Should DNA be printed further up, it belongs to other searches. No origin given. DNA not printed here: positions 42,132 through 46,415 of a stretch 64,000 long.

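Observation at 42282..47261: WYL regulator heading the cas12a operon with zero intergenic distance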

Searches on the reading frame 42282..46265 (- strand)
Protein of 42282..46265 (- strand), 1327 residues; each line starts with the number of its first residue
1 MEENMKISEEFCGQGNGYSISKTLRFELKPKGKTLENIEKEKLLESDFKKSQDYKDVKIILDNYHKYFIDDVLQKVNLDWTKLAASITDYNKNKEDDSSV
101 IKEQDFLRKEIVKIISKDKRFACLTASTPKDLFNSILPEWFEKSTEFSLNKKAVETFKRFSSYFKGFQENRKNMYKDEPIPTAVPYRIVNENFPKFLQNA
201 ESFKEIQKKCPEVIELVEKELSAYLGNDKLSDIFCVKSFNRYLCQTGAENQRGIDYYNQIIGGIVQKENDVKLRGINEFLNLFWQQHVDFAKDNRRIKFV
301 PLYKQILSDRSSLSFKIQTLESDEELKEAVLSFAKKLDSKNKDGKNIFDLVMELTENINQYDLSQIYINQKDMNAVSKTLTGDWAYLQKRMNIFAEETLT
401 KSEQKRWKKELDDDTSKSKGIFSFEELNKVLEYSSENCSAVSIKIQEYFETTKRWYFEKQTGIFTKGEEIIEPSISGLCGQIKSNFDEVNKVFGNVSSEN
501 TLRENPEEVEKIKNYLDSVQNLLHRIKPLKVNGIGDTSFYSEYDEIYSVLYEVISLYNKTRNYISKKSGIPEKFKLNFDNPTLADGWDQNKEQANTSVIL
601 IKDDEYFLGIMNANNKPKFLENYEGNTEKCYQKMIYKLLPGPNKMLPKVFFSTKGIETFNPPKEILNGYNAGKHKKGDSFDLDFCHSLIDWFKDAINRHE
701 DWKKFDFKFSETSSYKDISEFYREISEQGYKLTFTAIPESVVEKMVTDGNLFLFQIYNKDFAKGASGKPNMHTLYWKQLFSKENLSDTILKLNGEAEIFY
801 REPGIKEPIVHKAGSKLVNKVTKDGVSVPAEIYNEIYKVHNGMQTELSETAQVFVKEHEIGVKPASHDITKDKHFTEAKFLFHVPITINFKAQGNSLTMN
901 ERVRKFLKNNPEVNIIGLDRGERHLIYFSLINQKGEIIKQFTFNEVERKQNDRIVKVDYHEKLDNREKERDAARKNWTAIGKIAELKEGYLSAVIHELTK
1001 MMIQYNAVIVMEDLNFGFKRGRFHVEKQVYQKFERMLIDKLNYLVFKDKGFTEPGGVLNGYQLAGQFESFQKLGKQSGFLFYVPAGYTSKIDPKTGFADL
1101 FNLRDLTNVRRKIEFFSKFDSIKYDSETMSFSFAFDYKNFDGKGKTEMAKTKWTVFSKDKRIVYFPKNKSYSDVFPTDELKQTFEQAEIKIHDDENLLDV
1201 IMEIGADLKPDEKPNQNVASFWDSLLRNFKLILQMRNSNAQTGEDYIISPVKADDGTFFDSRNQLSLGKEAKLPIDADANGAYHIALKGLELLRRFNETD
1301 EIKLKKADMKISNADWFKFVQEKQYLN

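Call 5: search_protein_families(library=pfam, proteins=[window:42282-46265:-], max_evalue=0.01)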
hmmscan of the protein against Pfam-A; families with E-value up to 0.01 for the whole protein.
window:42282-46265:- (1327 aa): 6 families
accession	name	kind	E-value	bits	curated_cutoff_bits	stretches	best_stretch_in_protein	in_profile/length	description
PF18516.7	RuvC_1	-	2.8e-103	344.9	26.2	1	898-1325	6-244/244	RuvC nuclease domain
PF18501.6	REC1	-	2.1e-62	211.8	37.4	1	56-306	2-250/250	Alpha helical recognition lobe domain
PF21918.1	cas_Cpf1_2nd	-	1.4e-59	202.3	27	1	322-565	1-225/225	CRISPR-associated endonuclease Cpf1 REC2 domain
PF18510.6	NUC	-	5.1e-40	138.1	25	1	1091-1263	1-162/162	Nuclease domain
PF22222.1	Cpf1_PI-like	-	2e-38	131.3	27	1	640-730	1-91/91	CRISPR-associated endonuclease Cpf1 PI domain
PF01846.25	FF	-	0.0022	18.4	22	1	109-134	22-48/50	FF domain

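Call 6: search_protein_families(library=ncbifam, proteins=[window:42282-46265:-], max_evalue=0.01)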
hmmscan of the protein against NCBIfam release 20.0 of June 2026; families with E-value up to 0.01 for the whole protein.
window:42282-46265:- (1327 aa): 2 families
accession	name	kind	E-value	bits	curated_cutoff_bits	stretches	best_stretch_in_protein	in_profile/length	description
TIGR04330.1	cas_Cpf1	equivalog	0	1295.3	300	1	16-1324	6-1288/1288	type V CRISPR-associated protein Cas12a/Cpf1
NF045604.1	cas_Cas12e_CasX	equivalog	1.3e-20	73.4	200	1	878-1161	574-816/886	type V CRISPR RNA-guided endonuclease Cas12e/CasX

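Call 13: find_homologous_proteins(query=window:42282-46253:-)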
Query window:42282-46253:- (1323 aa): 1300 proteins with E <= 0.001 among 8000 candidates; the best 120 are listed.
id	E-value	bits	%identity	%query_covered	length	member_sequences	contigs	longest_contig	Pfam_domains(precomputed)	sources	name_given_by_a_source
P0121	0.0e+0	2962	99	100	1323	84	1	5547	PF18510.8,PF22222.2,PF18501.8,PF18516.8,PF21918.3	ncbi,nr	ncbi:MAG: type V CRISPR-associated protein Cas12a/Cpf1 [Spirochaetia bacterium]|nr:type V CRISPR-ass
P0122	0.0e+0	2839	95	100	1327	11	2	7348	PF18510.8,PF22222.2,PF18501.8,PF18516.8,PF21918.3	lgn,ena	-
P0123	0.0e+0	2341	77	100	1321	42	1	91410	PF18510.8,PF22222.2,PF18501.8,PF18516.8,PF21918.3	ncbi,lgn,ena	-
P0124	0.0e+0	2307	76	100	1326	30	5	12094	PF18510.8,PF22222.2,PF18501.8,PF18516.8,PF21918.3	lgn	-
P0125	0.0e+0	2306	77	100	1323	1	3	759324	PF18510.8,PF22222.2,PF18501.8,PF18516.8,PF21918.3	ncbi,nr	ncbi:MAG: type V CRISPR-associated protein Cas12a/Cpf1 [Bacteroides sp.]|nr:type V CRISPR-associated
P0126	0.0e+0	2303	76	100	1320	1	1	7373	PF18510.8,PF22222.2,PF18501.8,PF18516.8,PF21918.3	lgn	-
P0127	0.0e+0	2302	75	100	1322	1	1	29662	PF18510.8,PF22222.2,PF18501.8,PF18516.8,PF21918.3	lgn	-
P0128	0.0e+0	2064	68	100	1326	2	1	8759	PF18510.8,PF22222.2,PF18501.8,PF18516.8,PF21918.3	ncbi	-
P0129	0.0e+0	2028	68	99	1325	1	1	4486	PF18510.8,PF22222.2,PF18501.8,PF18516.8,PF21918.3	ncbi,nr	ncbi:MAG: type V CRISPR-associated protein Cas12a/Cpf1 [Treponema sp.]|nr:type V CRISPR-associated p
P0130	0.0e+0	2018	68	99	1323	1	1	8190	PF18510.8,PF22222.2,PF18501.8,PF18516.8,PF21918.3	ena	-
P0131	0.0e+0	2017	68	99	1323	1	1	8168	PF18510.8,PF22222.2,PF18501.8,PF18516.8,PF21918.3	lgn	-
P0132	0.0e+0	2016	68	99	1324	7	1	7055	PF18510.8,PF22222.2,PF18501.8,PF18516.8,PF21918.3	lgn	-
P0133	0.0e+0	2014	68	99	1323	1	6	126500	PF18510.8,PF22222.2,PF18501.8,PF18516.8,PF21918.3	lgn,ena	-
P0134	0.0e+0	2013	67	99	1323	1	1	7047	PF18510.8,PF22222.2,PF18501.8,PF18516.8,PF21918.3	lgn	-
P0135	0.0e+0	2012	67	100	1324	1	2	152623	PF18510.8,PF22222.2,PF18501.8,PF18516.8,PF21918.3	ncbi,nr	ncbi:MAG: type V CRISPR-associated protein Cas12a/Cpf1 [Spirochaetia bacterium]|nr:type V CRISPR-ass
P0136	0.0e+0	2011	68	99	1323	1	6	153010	PF18510.8,PF22222.2,PF18501.8,PF18516.8,PF21918.3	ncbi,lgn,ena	-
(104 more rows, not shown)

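Call 16: find_related_loci(query=A1, collection=genome_contigs, flank=6000)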
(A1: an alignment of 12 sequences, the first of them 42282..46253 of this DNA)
Query A1 (1323 aa) in genome_contigs; peptide patterns used: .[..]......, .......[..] (x = any residue, [..] = any of these).
598 stretches matched a pattern (row limit reached: there are more); 305 encode a relative of the query (tblastn E <= 1e-3); the best 80 are kept; 80 distinct loci.
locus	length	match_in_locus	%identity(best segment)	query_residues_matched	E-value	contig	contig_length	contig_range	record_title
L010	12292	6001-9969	99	1-1323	0e+0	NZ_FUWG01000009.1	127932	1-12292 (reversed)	Treponema porcinum strain ATCC BAA-908, whole genome shotgun sequence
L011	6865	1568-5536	98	1-1323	0e+0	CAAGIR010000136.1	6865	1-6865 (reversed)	MAG TPA_asm: Spirochaetia bacterium, isolate HGM23199, WGS project CAAGIR010000000 data, contig: SRS476289_53_k119_14353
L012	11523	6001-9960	77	1-1320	0e+0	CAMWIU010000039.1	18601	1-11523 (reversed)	MAG TPA_asm: uncultured Treponema sp. isolate SRR14411283_bin.3_metawrap_v1.3_MAG genome assembly, contig: NODE.406_leng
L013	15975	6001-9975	76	1-1322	0e+0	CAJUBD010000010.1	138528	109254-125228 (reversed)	MAG TPA_asm: uncultured Treponema sp. isolate MGBC126140 genome assembly, contig: MGBC126140.10, whole genome shotgun se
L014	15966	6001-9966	77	1-1322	0e+0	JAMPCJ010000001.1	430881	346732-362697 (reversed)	MAG: Treponema brennaborense isolate NALB_7821b_31 Scaffold_#1__SCF_001___430881_bp, whole genome shotgun sequence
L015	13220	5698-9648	74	1-1317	0e+0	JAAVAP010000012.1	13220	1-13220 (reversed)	MAG: Treponema sp. isolate Mgla_MAG_20-bin_15 c_000000036144, whole genome shotgun sequence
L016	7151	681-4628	66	12-1321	0e+0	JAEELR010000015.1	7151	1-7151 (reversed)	MAG: Treponema sp. isolate Tb.RUG.220 k141_653166_flag=1_multi=7.0000_len=7151, whole genome shotgun sequence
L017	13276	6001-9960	67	5-1321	0e+0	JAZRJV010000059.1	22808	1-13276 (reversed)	MAG: Treponemataceae bacterium isolate T1900045460_YK20190151.MAGScoT_cleanbin_000001 SGB_7194_k141_1281914, whole genom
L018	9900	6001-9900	65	1-1297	0e+0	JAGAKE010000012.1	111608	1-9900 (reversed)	MAG: Fibrobacteraceae bacterium isolate RGIG8517 Water_deer_Cecum-2__c123, whole genome shotgun sequence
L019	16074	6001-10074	60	14-1321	0e+0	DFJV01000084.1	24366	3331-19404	MAG TPA_asm: Treponema sp. UBA3662 UBA3662_contig_41816, whole genome shotgun sequence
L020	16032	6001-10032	60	1-1321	0e+0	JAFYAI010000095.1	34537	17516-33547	MAG: Spirochaetales bacterium isolate RGIG6909 Sheep_Rumen-5__c1128283, whole genome shotgun sequence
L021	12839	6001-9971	66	1-1321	0e+0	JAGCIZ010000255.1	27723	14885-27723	MAG: Paludibacteraceae bacterium isolate RGIG9835 Yak_Rectum-1__c786809, whole genome shotgun sequence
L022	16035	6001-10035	49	7-1318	0e+0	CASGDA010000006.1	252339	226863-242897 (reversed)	uncultured Treponema sp. isolate O100_L3_H548_idba_bin.19 genome assembly, contig: O100_L3_H548_idba_bin.19.fa_scaffold_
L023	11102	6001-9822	50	6-1323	0e+0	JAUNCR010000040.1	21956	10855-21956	MAG: Spirochaetales bacterium isolate S22M_St_39 NODE_1405_length_21956_cov_6.462536, whole genome shotgun sequence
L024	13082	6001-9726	50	14-1319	0e+0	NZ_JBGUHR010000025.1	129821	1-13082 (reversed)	MAG: Fibrobacter sp. isolate ruminal_MAG_346 ruminal_MAG_346_contig_0025, whole genome shotgun sequence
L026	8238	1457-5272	50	6-1321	0e+0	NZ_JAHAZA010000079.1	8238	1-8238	MAG: Treponema sp. isolate MB2.38 k127_354221, whole genome shotgun sequence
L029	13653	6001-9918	47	1-1322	0e+0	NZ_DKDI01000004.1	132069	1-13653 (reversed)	MAG: Treponema sp. UBA6852 UBA6852_contig_274, whole genome shotgun sequence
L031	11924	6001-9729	49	14-1317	0e+0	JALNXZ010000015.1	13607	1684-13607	MAG: Bacteroidales bacterium isolate SO_2017_CLC bin 58 scaffold_6967_c1_PH3_2017, whole genome shotgun sequence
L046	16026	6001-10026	43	1-1321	0e+0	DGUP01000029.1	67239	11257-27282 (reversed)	MAG TPA_asm: Treponema sp. UBA4307 UBA4307_contig_311, whole genome shotgun sequence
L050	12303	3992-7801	42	12-1323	0e+0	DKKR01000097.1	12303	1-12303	MAG TPA_asm: Bacteroidetes bacterium UBA6661 UBA6661_contig_2667, whole genome shotgun sequence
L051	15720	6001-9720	41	12-1317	0e+0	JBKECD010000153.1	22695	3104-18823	MAG: Mangrovibacterium sp. isolate VLC_055 c_000003583231, whole genome shotgun sequence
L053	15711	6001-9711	42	12-1317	0e+0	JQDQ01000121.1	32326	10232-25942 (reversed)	Smithella sp. SCADC Smithella_SCADC_Contig_212, whole genome shotgun sequence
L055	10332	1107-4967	48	1-1321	0e+0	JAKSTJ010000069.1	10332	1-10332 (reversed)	MAG: Treponema sp. isolate Horse_feces304 MAG304_69, whole genome shotgun sequence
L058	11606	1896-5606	41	3-1318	0e+0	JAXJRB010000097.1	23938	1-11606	MAG: Lachnospiraceae bacterium isolate DOME_MAG_2987 2987_C0217_k141_149609, whole genome shotgun sequence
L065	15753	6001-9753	41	12-1321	0e+0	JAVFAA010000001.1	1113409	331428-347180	MAG: Dissulfurispiraceae bacterium isolate BF4_79 NODE_1_length_1113409_cov_19.562459_Biofilm4, whole genome shotgun seq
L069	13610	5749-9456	40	12-1317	0e+0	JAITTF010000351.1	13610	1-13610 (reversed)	MAG: Bacteroidales bacterium isolate Rs511_bin46 k119_1471693, whole genome shotgun sequence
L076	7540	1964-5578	41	14-1317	0e+0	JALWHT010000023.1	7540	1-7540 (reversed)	MAG: Sulfurovum sp. isolate M17_maxbin2_scaf2bin.079 M17_NODE_12155_length_7540_cov_53.456765, whole genome shotgun sequ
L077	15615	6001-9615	41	12-1317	0e+0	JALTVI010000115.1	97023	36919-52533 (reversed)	MAG: Sulfurovum sp. isolate S141_maxbin2_scaf2bin.093 S141_NODE_96_length_97023_cov_18.388860, whole genome shotgun sequ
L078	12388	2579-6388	39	14-1321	0e+0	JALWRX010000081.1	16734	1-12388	MAG: Ghiorsea sp. isolate M2_metabat2_scaf2bin.037 M2_NODE_3797_length_16734_cov_43.459987, whole genome shotgun sequenc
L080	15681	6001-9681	41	12-1323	0e+0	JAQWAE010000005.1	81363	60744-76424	MAG: Bacteroidales bacterium isolate STF2_19 NODE_495_length_81363_cov_10.965397_Sandtown_F2, whole genome shotgun seque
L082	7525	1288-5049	39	14-1323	0e+0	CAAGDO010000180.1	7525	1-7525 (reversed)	MAG TPA_asm: Bacteroidaceae bacterium, isolate HGM05072, WGS project CAAGDO010000000 data, contig: SRS476147_37_k119_812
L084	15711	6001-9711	40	14-1323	0e+0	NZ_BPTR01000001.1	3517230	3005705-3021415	Segatella bryantii strain DSM 11371 sequence1, whole genome shotgun sequence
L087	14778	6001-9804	39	1-1323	0e+0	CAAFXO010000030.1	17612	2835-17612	MAG TPA_asm: Bacteroidales bacterium, isolate HGM05248, WGS project CAAFXO010000000 data, contig: SRS475647_77_k119_1754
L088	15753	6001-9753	41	12-1317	0e+0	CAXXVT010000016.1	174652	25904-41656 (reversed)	MAG: Opitutales bacterium isolate 410b8f2b-6cbb-4c8a-be29-a4919bf524a0 genome assembly, contig: contig_16, whole genome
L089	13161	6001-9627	40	12-1317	0e+0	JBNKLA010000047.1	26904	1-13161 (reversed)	MAG: Sulfurimonadaceae bacterium isolate H1H2.bin.27.orig k141_309082, whole genome shotgun sequence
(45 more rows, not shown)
